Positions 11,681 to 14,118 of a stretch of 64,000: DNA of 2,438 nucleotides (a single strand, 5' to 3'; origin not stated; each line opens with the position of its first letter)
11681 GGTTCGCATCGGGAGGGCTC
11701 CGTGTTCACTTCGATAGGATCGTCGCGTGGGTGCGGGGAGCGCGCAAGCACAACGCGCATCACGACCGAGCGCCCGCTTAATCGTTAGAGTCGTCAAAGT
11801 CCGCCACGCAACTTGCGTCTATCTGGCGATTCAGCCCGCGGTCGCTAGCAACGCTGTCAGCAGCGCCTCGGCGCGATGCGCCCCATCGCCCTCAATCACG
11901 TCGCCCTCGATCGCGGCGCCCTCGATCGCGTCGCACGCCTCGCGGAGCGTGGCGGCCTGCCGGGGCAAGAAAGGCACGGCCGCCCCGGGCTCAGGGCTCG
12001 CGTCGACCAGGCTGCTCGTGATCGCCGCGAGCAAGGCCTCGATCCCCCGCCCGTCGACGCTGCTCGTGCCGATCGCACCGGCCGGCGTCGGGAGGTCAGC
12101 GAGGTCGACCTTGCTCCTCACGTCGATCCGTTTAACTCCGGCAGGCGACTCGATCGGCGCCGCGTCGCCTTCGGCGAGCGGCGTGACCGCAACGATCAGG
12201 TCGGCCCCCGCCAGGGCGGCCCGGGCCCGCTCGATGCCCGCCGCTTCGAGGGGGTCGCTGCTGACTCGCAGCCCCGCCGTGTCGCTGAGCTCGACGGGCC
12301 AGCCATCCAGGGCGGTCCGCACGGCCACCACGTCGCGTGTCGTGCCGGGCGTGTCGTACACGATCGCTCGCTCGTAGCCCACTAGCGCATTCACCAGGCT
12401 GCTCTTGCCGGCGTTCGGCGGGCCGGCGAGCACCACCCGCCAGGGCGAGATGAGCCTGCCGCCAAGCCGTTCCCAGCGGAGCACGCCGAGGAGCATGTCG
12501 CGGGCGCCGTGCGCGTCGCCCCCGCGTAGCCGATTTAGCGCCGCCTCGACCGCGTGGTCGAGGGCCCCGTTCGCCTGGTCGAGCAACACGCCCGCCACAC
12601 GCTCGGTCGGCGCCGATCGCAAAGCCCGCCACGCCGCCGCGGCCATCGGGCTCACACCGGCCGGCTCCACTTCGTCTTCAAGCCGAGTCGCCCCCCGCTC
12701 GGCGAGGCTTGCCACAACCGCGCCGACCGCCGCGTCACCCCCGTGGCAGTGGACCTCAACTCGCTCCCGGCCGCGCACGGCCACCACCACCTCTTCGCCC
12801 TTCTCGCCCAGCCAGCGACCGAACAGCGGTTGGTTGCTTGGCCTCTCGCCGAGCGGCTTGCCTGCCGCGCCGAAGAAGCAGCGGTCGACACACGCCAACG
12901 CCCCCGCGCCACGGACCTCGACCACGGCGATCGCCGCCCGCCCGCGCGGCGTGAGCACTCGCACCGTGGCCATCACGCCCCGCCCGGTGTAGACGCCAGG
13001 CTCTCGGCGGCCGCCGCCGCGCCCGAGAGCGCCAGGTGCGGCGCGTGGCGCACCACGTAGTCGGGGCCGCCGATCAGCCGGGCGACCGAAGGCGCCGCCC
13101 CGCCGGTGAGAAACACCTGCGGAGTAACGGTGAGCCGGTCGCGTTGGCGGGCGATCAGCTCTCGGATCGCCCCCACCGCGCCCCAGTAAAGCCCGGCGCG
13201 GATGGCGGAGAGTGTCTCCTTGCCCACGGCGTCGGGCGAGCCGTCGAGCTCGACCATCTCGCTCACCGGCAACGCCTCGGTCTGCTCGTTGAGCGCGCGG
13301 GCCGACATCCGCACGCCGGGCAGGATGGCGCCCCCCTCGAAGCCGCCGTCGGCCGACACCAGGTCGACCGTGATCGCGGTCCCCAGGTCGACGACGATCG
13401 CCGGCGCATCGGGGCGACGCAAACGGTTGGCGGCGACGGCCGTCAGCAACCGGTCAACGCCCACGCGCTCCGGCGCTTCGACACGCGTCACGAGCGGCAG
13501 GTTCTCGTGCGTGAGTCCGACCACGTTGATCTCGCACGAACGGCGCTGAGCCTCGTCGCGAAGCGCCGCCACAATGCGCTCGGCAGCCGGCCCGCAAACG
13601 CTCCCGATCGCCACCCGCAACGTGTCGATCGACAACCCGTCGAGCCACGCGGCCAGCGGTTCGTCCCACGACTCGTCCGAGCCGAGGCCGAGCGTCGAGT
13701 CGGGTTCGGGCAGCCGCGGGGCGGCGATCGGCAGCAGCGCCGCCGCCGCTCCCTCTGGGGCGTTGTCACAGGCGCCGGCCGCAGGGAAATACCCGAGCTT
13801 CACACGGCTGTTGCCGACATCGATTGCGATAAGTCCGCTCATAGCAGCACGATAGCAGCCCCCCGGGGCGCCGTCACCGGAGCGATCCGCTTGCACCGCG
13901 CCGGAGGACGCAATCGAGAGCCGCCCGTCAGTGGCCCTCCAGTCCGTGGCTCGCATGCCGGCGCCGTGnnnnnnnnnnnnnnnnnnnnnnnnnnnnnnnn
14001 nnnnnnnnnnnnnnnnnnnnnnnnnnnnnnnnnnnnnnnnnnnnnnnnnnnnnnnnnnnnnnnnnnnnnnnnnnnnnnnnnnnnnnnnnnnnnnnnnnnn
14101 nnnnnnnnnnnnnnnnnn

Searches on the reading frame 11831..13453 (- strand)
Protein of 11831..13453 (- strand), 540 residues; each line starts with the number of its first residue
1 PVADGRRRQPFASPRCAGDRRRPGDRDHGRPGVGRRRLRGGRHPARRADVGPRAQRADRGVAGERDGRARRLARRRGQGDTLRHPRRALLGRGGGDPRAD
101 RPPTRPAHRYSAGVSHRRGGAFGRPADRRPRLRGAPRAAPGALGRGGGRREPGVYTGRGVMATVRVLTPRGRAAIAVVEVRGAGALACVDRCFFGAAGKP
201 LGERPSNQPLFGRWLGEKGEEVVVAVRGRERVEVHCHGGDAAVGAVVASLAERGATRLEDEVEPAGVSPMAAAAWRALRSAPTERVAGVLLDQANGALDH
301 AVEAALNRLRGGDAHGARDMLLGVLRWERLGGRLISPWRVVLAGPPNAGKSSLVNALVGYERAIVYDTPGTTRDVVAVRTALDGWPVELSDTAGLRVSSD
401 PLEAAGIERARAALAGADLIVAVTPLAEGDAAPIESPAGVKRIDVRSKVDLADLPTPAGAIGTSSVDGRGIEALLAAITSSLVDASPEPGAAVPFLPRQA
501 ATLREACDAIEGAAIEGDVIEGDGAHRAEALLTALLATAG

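Call 32: search_protein_families(library=pfam, proteins=[window:11831-13453:-], max_evalue=0.0001)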
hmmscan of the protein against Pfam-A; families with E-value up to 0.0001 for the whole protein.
window:11831-13453:- (540 aa): 3 families
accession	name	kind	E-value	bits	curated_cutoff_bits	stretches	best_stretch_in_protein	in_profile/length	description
PF01926.29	MMR_HSR1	-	4.3e-19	69.1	21.9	1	339-427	1-85/113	50S ribosome-binding GTPase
PF10396.14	TrmE_N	-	3e-05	24.6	29.8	1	166-255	5-100/117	GTP-binding protein TrmE N-terminus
PF02421.24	FeoB_N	-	4.8e-05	23.4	27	1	339-395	2-57/156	Ferrous iron transport protein B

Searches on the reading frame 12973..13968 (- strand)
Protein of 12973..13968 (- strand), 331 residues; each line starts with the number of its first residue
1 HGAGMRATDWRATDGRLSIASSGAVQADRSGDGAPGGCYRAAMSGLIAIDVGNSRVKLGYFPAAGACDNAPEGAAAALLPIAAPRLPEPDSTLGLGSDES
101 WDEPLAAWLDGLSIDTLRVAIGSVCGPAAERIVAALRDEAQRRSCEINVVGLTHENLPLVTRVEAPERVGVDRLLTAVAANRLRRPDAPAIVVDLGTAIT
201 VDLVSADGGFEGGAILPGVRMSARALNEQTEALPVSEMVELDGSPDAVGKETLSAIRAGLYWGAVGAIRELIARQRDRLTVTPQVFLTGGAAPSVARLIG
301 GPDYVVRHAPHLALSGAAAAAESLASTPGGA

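Call 31: search_protein_families(library=pfam, proteins=[window:12973-13968:-], max_evalue=0.0001)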
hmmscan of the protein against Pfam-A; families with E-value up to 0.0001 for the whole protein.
window:12973-13968:- (331 aa): 1 family
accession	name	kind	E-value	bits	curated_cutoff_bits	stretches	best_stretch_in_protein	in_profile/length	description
PF03309.20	Pan_kinase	-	2.2e-42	145.7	24.7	1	46-274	1-205/205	Type III pantothenate kinase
